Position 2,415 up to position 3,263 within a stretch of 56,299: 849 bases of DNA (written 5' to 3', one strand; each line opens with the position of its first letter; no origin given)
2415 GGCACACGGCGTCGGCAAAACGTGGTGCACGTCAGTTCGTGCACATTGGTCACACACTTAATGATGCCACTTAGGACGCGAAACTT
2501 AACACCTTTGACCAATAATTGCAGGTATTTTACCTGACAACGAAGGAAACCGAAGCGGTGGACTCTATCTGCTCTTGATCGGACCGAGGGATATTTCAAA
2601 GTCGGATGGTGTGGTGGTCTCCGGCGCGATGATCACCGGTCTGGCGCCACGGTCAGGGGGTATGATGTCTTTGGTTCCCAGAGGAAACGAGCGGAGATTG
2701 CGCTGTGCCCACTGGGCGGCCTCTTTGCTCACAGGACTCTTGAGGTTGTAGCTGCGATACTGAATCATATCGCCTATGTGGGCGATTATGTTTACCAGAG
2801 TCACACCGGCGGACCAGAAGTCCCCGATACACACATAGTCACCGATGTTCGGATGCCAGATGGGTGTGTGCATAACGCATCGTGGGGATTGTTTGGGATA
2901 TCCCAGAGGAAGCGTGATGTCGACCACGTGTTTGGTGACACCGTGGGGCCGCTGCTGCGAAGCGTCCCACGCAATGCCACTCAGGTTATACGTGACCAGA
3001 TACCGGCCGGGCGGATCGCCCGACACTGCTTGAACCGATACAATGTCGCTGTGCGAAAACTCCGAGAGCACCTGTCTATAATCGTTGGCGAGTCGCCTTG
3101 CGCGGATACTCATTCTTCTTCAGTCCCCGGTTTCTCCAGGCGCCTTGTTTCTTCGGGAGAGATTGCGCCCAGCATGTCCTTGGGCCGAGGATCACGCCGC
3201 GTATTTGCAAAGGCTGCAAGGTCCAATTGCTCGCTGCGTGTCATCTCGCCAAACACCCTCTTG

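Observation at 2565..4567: Heptapeptide DFEISLG shared by the E2 C-terminal tail and the JAMM N-terminus, resembling the Ubl C-terminal tail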

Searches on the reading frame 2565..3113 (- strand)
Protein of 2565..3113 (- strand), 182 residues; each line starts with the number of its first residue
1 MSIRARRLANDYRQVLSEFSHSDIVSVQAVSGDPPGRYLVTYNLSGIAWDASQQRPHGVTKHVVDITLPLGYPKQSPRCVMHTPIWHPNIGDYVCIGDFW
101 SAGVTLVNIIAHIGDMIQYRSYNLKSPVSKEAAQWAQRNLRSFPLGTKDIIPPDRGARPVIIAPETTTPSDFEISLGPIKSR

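Call 3: search_protein_families(library=pfam, proteins=[window:2565-3113:-], max_evalue=0.01)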
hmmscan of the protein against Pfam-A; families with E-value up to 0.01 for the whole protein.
window:2565-3113:- (182 aa): 1 family
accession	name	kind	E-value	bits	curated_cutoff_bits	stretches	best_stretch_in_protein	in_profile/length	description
PF00179.31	UQ_con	-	3.7e-09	36.7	27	1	61-143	46-132/140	Ubiquitin-conjugating enzyme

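Call 4: search_protein_families(library=padloc, proteins=[window:2565-3113:-], max_evalue=0.01)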
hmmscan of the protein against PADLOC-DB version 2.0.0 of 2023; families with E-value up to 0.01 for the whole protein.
window:2565-3113:- (182 aa): 0 families

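Call 5: find_homologous_proteins(query=window:2565-3113:-, max_evalue=0.001)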
Query window:2565-3113:- (182 aa): 98 proteins with E <= 0.001 among 135 candidates.
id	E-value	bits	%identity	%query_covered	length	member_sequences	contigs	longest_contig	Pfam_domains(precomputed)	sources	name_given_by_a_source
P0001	1.8e-87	310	85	87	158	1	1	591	PF00179.32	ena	-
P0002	7.1e-76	272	65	100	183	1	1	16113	PF00179.32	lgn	-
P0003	1.7e-73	264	61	100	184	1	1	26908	PF00179.32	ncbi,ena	-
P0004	4.3e-73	263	60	100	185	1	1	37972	PF00179.32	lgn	-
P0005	6.1e-72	259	63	100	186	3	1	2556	PF00179.32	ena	-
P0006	8.5e-72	259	60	100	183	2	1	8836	PF00179.32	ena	-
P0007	1.1e-71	258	61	100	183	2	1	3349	PF00179.32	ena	-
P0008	3.8e-71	257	62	99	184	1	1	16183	PF00179.32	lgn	-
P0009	4.0e-71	256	60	100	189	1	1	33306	PF00179.32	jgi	-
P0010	1.1e-70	255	60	100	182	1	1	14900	PF00179.32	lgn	-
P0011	4.3e-70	253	60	100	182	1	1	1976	PF00179.32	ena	-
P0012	5.3e-70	253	60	100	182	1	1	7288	PF00179.32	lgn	-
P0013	8.1e-70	252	64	98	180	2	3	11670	PF00179.32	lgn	-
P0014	1.3e-69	252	60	100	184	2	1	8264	PF00179.32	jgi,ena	-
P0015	1.7e-69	251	59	99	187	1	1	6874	PF00179.32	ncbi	ncbi:MAG: ubiquitin-conjugating enzyme E2 [Armatimonadota bacterium]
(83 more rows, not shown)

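Call 11: find_related_loci(query=A1, collection=genome_contigs, flank=9000)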
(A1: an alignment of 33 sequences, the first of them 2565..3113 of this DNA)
Query A1 (182 aa) in genome_contigs; peptide patterns used: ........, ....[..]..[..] (x = any residue, [..] = any of these).
25 stretches matched a pattern; 9 encode a relative of the query (tblastn E <= 1e-3); 9 distinct loci.
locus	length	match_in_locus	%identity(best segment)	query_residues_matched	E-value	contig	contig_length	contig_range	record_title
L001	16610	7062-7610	61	1-182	5e-77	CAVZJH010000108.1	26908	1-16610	MAG: uncultured bacterium isolate MFD01112.bin.2.12 genome assembly, contig: contig_79745, whole genome shotgun sequence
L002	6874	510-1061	59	3-182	2e-74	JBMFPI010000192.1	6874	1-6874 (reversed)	MAG: Armatimonadota bacterium isolate KM4338-59 NODE_192_length_6874_cov_3.151243, whole genome shotgun sequence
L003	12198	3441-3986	58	1-181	9e-73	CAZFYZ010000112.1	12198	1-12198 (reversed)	MAG TPA_asm: uncultured bacterium isolate SRP294416_co1_116 genome assembly, contig: NODE_11317_length_12198_cov_3.87449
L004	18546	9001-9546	55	1-182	3e-69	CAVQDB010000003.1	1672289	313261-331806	MAG: uncultured Armatimonadetes bacterium isolate MFD02416.bin.3.344 genome assembly, contig: contig_52848, whole genome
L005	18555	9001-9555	54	2-182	3e-66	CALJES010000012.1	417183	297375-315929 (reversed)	MAG: uncultured bacterium isolate S1_Bin_METABAT__45_1 genome assembly, contig: c_000001144316, whole genome shotgun seq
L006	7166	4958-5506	56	3-182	4e-65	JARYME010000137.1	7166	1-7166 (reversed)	MAG: Armatimonadota bacterium isolate A05DMB-I-24 NODE_137_length_7166_cov_4.254479, whole genome shotgun sequence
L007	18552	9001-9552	53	1-182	5e-65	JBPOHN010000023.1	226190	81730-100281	MAG: Armatimonadota bacterium isolate MAG_188 c_000000311749, whole genome shotgun sequence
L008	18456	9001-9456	45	1-154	2e-41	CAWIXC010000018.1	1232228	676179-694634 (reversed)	MAG: uncultured Actinomycetes bacterium isolate MFD04935.bin.2.5 genome assembly, contig: contig_450, whole genome shotg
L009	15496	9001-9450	40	4-150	2e-32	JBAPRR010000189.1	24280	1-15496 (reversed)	MAG: Acidimicrobiales bacterium isolate MFD01230_ilm_asm_bin12 k127_173816, whole genome shotgun sequence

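Call 12: find_related_loci(query=A1, collection=metagenome_contigs, flank=9000)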
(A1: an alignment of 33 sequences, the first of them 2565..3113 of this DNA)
Query A1 (182 aa) in metagenome_contigs; peptide patterns used: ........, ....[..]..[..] (x = any residue, [..] = any of these).
75 stretches matched a pattern; 34 encode a relative of the query (tblastn E <= 1e-3); 34 distinct loci.
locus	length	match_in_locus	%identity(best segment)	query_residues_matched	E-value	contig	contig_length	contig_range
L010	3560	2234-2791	59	1-182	3e-74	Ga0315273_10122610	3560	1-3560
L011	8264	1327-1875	60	1-182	9e-74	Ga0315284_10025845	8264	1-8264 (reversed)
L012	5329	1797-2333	59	1-182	9e-73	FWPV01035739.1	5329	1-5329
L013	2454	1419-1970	58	3-182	7e-74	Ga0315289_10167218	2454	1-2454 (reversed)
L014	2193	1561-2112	58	3-182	3e-74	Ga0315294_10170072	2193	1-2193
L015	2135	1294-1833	60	3-182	6e-74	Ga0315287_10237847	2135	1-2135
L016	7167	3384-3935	58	3-182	5e-72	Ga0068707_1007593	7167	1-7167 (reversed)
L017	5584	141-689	61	1-181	9e-72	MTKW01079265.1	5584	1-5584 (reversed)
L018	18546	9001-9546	59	1-182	2e-70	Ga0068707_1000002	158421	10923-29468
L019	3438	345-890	57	1-182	6e-70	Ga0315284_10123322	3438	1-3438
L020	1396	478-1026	58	1-182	3e-73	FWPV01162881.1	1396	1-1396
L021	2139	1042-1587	58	1-182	2e-70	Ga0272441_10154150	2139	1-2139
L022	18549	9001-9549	56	1-182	2e-68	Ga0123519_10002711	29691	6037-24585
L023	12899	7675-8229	53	1-182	9e-66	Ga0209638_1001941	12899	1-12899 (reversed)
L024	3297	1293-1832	57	1-180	7e-65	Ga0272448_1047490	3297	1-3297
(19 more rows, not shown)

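Call 17: search_solved_structures(query=window:2565-3113:-, max_evalue=0.01, show_alignments=2)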
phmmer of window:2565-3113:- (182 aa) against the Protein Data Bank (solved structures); distinct sequences matched with E-value up to 0.01: 35.
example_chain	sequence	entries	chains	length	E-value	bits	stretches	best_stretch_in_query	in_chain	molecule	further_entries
1fxt_A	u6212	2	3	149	4.7e-06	29.6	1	54-143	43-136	UBIQUITIN-CONJUGATING ENZYME E2-24 KDA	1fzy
4gpr_A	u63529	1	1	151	5.6e-06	29.3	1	61-143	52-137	Ubiquitin-conjugating enzyme family protein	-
1tte_A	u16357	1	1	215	1.2e-05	28.3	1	55-143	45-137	Ubiquitin-conjugating enzyme E2-24 kDa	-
1y8x_A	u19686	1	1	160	9.9e-05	25.3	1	61-144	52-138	Ubiquitin-conjugating enzyme E2 M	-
2bep_A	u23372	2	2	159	0.00044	23.1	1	54-113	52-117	UBIQUITIN-CONJUGATING ENZYME E2-25 KDA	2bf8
6if1_A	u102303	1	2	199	0.00069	22.5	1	54-113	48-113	Ubiquitin-conjugating enzyme E2 K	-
3k9o_A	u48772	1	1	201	0.0007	22.5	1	54-113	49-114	Ubiquitin-conjugating enzyme E2 K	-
7myh_A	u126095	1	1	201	0.00071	22.5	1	54-113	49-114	Ubiquitin-conjugating enzyme E2 K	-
1yla_A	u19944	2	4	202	0.00071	22.5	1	54-113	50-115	Ubiquitin-conjugating enzyme E2-25 kDa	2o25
3k9p_A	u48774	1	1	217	0.00083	22.2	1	54-113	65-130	Ubiquitin-conjugating enzyme E2 K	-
2nvu_C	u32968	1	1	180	0.00085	22.2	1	61-144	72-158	NEDD8-conjugating enzyme Ubc12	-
3e46_A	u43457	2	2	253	0.0011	21.9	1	54-113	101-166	Ubiquitin-conjugating enzyme E2-25 kDa | Ubiquitin-conjugating enzyme E2 K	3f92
2e2c_A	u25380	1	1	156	0.0014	21.5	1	53-137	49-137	UBIQUITIN CONJUGATING ENZYME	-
8j1r_C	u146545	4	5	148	0.0016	21.3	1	56-118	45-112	Ubiquitin-conjugating enzyme E2 4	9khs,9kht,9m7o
6jb7_A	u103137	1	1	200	0.0019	21.1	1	54-113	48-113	Ubiquitin-conjugating enzyme E2 K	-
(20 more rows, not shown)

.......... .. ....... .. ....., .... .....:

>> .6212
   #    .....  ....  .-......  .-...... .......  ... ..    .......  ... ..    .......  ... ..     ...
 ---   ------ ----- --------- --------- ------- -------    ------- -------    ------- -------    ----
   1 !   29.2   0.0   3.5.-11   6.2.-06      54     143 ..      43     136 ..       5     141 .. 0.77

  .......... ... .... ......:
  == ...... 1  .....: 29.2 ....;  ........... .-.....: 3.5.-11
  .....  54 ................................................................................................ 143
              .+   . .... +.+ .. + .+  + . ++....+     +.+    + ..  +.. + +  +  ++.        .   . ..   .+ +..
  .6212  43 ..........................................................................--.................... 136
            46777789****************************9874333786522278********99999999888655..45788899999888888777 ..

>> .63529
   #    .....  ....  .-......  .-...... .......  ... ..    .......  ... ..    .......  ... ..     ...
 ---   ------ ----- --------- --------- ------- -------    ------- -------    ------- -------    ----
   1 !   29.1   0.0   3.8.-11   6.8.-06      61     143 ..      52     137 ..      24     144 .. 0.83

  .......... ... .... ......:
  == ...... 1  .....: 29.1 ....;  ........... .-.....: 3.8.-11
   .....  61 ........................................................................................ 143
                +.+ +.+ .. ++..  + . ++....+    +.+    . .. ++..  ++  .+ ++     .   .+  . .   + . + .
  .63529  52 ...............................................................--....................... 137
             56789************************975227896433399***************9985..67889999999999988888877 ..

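Call 32: predict_structure(alignment_id=A1)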
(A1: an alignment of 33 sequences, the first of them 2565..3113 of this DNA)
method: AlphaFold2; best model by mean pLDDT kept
length: 182 residues; sequences in the alignment: 33
mean_pLDDT: 73.4   pTM: 0.68
mean pLDDT of the five models: 73.4, 72.7, 72.5, 72.1, 71.2
residues with pLDDT >= 90: 34; 70-90: 82; 50-70: 44; < 50: 22
segments of 3 or more residues with pLDDT < 50: 155-169, 171-175
pLDDT, mean of each block of 10 residues (from residue 1): 85 91 91 91 85 80 90 83 70 58 81 82 58 70 74 48 39 51 48
secondary structure, 60 per line:
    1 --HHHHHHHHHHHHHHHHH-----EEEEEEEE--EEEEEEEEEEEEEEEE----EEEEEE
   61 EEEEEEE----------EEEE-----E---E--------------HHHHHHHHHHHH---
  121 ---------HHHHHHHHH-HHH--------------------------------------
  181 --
elements in order: H3-19 E25-32 E35-50 E55-67 E78-81 H106-117 H130-138

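Call 67: search_protein_representatives(alignment_id=A1)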
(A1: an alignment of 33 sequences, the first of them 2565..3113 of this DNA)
Query: 33 sequences, 184 profile positions. Proteins with E-value up to 0.001 (for the whole library): 1870; up to 1e-10: 1010; up to 1e-30: 197. The best 150 are listed.
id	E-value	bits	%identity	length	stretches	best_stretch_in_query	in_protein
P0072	1.3e-94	331.2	-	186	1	1-183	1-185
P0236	1.4e-49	184.4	-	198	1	1-179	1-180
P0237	1.3e-48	181.2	-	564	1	1-162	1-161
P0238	1.1e-46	174.9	-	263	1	3-159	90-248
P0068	3.3e-46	173.4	-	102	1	81-183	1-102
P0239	6.1e-45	169.2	-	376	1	3-167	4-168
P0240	6.2e-45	169.2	-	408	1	2-159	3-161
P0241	7.5e-45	169.0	-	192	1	1-183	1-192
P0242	4.2e-44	166.5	-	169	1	2-160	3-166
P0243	5.0e-44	166.3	-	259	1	3-155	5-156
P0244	8.2e-44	165.6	-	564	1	1-162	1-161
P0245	1.2e-43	165.1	-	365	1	1-175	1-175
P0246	1.4e-43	164.9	-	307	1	1-166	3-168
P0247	1.6e-43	164.7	-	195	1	4-179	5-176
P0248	2.4e-43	164.0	-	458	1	1-160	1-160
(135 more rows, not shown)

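Call 74: list_cluster_members(proteins=[P0099, window:2565-3113:-, window:6902-7171:-])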
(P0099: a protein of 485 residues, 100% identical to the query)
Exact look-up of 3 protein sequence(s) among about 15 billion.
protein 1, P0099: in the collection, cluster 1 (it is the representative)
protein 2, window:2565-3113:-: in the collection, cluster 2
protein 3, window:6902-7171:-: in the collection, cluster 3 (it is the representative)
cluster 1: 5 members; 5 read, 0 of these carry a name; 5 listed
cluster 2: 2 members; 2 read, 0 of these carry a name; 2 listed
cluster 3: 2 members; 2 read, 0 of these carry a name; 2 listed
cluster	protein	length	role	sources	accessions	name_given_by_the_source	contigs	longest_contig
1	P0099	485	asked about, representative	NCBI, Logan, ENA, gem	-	-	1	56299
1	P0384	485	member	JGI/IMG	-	-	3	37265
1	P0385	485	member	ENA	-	-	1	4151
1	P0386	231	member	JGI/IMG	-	-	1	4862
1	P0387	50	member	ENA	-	-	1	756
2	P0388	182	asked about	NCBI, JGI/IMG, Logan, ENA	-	-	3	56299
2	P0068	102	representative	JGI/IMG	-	-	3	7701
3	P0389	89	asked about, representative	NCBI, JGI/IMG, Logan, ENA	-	-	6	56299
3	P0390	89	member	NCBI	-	-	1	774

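Call 76: find_related_loci(query=A1, collection=viral_contigs, flank=6000)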
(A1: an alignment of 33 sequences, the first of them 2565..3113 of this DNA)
Query A1 (182 aa) in viral_contigs; peptide patterns used: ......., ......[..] (x = any residue, [..] = any of these).
29 stretches matched a pattern, but none encodes a relative of the query by tblastn (E <= 1e-3).

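Call 82: find_encoding_contigs(protein=P0241, flank=8000, max_places=2)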
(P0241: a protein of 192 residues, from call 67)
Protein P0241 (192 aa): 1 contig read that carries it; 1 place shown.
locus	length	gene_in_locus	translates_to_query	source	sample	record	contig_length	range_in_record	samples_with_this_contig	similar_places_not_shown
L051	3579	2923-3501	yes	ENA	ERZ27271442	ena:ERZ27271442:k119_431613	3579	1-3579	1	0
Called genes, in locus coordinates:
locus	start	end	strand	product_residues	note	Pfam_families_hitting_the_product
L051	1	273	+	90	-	?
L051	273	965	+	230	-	PF13828:DUF4190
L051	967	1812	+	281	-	PF01398:JAB, PF14464:Prok-JAB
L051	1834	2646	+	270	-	PF14446:Prok-RING_1, PF06271:RDD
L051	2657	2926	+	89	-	PF08817:YukD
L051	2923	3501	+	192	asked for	PF00179:UQ_con (faint)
